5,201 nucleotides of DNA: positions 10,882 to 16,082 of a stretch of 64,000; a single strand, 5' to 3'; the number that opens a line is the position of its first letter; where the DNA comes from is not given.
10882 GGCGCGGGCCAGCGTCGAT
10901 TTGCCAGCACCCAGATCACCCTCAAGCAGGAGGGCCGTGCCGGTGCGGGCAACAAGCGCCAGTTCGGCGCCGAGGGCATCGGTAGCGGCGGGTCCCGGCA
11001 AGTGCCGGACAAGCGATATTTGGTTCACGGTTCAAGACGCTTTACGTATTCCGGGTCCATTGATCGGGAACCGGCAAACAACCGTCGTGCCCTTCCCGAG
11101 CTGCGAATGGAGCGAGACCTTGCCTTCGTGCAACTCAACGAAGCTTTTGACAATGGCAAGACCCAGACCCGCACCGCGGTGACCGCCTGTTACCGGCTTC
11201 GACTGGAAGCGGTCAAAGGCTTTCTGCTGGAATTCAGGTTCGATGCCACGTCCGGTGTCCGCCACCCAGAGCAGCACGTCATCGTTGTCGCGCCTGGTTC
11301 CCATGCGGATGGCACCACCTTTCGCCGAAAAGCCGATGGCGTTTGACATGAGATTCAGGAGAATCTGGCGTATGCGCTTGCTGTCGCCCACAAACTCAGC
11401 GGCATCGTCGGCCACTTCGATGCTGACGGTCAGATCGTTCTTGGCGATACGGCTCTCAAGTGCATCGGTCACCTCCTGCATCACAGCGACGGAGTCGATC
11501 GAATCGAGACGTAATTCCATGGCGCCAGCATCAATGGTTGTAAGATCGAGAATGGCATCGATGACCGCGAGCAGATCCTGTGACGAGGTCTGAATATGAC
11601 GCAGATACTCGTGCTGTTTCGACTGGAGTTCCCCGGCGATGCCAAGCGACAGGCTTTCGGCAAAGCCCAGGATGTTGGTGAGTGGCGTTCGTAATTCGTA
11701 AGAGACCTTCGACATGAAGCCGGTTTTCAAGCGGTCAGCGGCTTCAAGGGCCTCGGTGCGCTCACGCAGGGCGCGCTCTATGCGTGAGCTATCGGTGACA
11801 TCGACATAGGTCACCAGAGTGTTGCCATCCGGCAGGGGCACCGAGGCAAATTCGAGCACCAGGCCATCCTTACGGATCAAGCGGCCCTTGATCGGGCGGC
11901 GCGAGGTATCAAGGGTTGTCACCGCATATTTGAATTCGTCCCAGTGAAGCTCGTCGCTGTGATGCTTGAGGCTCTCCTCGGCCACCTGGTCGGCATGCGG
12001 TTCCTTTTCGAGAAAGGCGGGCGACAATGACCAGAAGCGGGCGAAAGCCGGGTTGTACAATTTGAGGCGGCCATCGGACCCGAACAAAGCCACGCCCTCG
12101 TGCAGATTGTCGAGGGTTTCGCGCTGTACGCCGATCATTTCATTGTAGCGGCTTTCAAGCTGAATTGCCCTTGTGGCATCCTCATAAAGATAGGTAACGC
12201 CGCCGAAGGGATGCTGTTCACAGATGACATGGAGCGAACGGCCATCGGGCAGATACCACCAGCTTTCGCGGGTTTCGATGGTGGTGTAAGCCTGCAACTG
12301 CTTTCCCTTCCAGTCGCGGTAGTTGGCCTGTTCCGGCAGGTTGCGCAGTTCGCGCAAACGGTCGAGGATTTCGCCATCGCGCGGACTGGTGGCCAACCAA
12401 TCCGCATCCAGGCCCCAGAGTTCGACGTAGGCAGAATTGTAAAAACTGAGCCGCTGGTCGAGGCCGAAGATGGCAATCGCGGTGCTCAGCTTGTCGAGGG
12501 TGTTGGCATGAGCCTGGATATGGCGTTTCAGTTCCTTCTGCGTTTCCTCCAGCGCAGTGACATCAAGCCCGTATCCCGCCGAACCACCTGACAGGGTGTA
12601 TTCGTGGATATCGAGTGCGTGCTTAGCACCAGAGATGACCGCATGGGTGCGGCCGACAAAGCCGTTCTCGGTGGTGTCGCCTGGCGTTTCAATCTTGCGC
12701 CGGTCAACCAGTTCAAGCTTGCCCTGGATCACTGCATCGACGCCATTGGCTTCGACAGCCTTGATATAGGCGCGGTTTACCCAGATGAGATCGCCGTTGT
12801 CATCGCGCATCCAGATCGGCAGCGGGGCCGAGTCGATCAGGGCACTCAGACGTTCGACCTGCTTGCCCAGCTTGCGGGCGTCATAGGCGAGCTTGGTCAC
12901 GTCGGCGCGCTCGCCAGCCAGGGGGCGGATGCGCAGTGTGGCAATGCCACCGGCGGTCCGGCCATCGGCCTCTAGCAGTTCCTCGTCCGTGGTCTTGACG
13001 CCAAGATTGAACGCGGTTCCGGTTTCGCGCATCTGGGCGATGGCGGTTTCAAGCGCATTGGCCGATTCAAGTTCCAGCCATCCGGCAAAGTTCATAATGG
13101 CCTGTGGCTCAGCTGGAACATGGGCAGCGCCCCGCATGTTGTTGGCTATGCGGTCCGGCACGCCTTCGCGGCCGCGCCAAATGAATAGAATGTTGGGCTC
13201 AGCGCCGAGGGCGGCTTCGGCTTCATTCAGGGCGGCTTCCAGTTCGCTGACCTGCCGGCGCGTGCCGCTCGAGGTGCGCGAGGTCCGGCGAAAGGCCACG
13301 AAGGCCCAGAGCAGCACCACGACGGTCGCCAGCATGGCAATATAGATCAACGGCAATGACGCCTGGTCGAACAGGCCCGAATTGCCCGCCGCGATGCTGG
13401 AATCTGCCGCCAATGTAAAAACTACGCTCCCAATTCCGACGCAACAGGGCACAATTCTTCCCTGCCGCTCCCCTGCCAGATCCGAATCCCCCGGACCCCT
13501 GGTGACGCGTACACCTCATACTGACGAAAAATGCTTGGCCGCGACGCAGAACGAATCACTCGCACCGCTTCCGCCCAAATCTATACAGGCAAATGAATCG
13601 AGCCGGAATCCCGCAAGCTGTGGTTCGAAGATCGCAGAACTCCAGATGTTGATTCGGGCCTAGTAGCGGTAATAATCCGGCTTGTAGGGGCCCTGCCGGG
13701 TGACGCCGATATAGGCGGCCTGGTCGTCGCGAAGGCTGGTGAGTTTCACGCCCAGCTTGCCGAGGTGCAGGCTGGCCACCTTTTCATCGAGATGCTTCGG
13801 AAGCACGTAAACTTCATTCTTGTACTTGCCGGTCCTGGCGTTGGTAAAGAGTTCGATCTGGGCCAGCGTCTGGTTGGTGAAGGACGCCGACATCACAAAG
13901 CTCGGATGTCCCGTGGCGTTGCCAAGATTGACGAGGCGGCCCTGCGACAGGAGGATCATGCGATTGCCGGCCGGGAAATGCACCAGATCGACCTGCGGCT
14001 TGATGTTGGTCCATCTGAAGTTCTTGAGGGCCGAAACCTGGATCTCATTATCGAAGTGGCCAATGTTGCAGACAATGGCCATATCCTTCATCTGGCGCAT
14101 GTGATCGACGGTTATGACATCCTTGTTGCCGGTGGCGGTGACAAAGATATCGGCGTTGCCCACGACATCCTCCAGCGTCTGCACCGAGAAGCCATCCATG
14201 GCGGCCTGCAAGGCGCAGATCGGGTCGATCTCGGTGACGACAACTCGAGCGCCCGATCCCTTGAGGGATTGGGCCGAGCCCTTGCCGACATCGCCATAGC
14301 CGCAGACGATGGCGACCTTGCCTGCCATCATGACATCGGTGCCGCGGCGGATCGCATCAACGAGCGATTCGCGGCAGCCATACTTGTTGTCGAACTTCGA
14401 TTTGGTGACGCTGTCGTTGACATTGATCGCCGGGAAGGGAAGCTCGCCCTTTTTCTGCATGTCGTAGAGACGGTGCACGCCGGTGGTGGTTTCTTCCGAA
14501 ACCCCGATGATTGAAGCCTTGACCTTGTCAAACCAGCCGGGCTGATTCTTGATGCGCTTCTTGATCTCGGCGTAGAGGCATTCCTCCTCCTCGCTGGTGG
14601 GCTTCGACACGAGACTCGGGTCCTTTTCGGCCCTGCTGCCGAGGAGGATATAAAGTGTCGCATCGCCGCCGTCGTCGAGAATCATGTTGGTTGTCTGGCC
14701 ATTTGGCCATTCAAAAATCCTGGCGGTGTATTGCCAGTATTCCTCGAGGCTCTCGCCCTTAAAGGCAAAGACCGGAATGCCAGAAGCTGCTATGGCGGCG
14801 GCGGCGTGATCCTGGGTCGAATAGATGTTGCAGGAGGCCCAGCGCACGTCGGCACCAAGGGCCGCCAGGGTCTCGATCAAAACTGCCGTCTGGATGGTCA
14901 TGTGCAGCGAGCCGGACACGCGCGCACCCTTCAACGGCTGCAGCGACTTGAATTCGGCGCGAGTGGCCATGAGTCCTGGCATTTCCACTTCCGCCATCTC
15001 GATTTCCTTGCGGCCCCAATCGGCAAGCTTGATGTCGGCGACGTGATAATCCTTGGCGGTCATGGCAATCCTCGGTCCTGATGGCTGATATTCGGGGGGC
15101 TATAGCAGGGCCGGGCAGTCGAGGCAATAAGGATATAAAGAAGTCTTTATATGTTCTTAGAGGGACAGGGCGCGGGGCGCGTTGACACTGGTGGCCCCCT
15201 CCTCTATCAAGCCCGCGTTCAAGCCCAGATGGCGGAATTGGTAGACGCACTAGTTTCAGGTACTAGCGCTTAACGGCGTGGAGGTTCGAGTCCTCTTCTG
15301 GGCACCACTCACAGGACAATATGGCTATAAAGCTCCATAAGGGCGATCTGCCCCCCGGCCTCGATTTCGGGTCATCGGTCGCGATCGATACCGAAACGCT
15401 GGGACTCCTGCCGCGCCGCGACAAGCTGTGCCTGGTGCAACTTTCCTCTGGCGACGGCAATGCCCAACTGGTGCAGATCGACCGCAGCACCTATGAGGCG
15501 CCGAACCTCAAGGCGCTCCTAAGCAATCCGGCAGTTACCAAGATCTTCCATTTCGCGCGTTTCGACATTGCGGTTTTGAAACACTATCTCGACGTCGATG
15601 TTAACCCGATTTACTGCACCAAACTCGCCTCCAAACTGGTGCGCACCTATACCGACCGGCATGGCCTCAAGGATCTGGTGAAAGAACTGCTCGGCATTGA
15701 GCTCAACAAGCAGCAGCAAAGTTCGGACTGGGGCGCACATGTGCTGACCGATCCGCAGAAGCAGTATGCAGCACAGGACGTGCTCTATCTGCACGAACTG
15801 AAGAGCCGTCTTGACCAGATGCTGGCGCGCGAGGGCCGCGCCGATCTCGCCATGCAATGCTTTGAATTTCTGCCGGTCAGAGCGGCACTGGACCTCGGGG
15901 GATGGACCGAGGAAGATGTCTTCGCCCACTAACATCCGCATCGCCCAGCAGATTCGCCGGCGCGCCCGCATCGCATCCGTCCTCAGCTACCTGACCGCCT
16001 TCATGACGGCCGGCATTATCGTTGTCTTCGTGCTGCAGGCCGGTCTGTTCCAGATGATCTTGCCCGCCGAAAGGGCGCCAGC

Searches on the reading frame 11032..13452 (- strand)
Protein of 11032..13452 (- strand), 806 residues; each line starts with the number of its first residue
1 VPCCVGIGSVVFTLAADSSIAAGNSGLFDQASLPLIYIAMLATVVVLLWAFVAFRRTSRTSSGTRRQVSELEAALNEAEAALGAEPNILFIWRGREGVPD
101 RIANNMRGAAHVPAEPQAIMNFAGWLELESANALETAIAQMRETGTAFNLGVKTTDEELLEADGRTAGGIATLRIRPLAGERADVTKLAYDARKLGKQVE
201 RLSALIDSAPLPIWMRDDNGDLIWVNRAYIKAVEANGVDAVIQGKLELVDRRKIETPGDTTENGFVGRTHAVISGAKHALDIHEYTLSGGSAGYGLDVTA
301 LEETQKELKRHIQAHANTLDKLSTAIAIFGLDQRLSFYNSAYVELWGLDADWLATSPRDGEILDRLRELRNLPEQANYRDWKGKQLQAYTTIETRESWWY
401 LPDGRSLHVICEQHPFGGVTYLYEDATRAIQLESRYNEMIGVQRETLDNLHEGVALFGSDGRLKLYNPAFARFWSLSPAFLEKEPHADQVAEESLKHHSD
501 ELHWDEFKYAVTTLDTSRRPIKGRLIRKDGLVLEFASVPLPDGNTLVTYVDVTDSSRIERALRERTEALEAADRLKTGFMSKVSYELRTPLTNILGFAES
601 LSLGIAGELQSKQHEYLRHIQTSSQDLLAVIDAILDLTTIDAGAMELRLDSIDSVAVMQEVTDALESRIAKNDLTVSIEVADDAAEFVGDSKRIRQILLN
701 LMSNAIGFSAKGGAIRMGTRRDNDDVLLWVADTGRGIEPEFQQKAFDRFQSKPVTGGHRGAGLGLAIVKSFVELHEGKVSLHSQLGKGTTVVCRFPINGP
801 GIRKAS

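Call 47: search_protein_families(library=pfam, proteins=[window:11032-13452:-], max_evalue=0.00001)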
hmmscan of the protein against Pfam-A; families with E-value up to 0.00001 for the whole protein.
window:11032-13452:- (806 aa): 6 families
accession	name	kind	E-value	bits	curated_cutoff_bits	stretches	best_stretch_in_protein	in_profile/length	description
PF02518.31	HATPase_c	-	1.8e-25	90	26.4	1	689-797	1-109/111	Histidine kinase-, DNA gyrase B-, and HSP90-like ATPase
PF12860.13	PAS_7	-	3.1e-20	72.9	27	2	447-559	1-114/115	PAS fold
PF00512.31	HisKA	-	3.7e-14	53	26.9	1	576-643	2-66/66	His Kinase A (phospho-acceptor) domain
PF13188.13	PAS_8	-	1.1e-13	50.9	21.8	0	200-231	1-32/65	PAS domain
PF08448.16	PAS_4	-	5.6e-07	30.2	23.1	0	447-556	1-109/110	PAS fold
PF00989.32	PAS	-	2.2e-06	28.1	22.6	0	200-237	1-38/113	PAS fold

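Call 65: search_protein_families(library=ncbifam, proteins=[window:11032-13452:-], max_evalue=0.00001)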
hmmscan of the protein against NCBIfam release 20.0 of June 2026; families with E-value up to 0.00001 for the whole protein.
window:11032-13452:- (806 aa): 78 families (the best 25 are shown)
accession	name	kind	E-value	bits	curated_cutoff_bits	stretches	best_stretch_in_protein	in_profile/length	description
NF046044.1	PnpS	equivalog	1.5e-55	188.8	400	1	444-796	58-390/390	two-component system histidine kinase PnpS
NF047874.1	MASE3_PAS_HK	subfamily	1.7e-54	185.7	560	1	426-798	250-626/655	MASE3 domain-containing sensor histidine kinase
TIGR02956.1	TMAO_torS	equivalog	5.5e-48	163.8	676.5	1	566-796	455-681/967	TMAO reductase system sensor histidine kinase/response regulator TorS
TIGR02966.1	phoR_proteo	equivalog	5.7e-48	163.6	334.2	1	444-795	9-333/333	phosphate regulon sensor histidine kinase PhoR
NF038297.2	hybrid_HK_HrmK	equivalog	1.1e-47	163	725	1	555-798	214-458/607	hybrid histidine kinase/response regulator HrmK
NF011874.0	PRK15347.1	equivalog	1.8e-43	148.8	852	1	560-798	382-615/921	two component system sensor kinase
NF033092.0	HK_WalK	equivalog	2e-41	142.2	725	1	570-796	366-593/594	cell wall metabolism sensor histidine kinase WalK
NF041947.1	LuxQ_Vibrio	equivalog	2.1e-40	138.4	1200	1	558-798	454-697/843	quorum-sensing autoinducer 2 sensor kinase/phosphatase LuxQ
NF008318.0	PRK11107.1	equivalog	7.1e-40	136.9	890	1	567-797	285-518/920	two-component sensor histidine kinase BarA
NF008302.0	PRK11091.1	equivalog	1.2e-37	129.6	838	1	564-793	271-501/779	aerobic respiration two-component sensor histidine kinase ArcB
NF047465.1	hybrid_HK_LvrA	exception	1.1e-36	126.2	1200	1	556-800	182-425/819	hybrid histidine kinase/response regulator LvrA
NF008312.0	PRK11100.1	equivalog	2.6e-36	125.5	356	1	557-796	238-473/477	two-component system sensor histidine kinase CreC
NF045901.1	HisKinLetSLeg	equivalog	1.1e-35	122.9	1650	1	569-794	286-515/906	two-component system sensor histidine kinase LetS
NF008099.0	PRK10841.1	equivalog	1.6e-35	122.2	920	1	548-798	442-691/949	two-component system sensor histidine kinase RcsC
NF041593.1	histid_kinase_PdhS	equivalog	2e-35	122.1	2000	1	443-796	669-1034/1041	cell-division control histidine kinase PdhS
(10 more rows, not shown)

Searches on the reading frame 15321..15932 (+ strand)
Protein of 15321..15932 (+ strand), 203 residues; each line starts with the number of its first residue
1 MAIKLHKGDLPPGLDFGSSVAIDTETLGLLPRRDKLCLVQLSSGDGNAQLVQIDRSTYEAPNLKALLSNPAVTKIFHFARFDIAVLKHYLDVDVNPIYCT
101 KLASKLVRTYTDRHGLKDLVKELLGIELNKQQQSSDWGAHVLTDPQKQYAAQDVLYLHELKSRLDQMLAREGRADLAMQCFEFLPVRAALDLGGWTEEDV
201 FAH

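Call 47: search_protein_families(library=pfam, proteins=[window:15321-15932:+], max_evalue=0.00001)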
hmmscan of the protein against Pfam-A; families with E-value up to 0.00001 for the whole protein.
window:15321-15932:+ (203 aa): 2 families
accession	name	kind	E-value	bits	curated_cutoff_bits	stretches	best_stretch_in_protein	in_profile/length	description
PF01612.26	DNA_pol_A_exo1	-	3.7e-41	141.3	23.6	1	19-168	22-172/173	3'-5' exonuclease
PF13482.12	RNase_H_2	-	2.1e-06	28.2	22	1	22-131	3-120/165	RNase_H superfamily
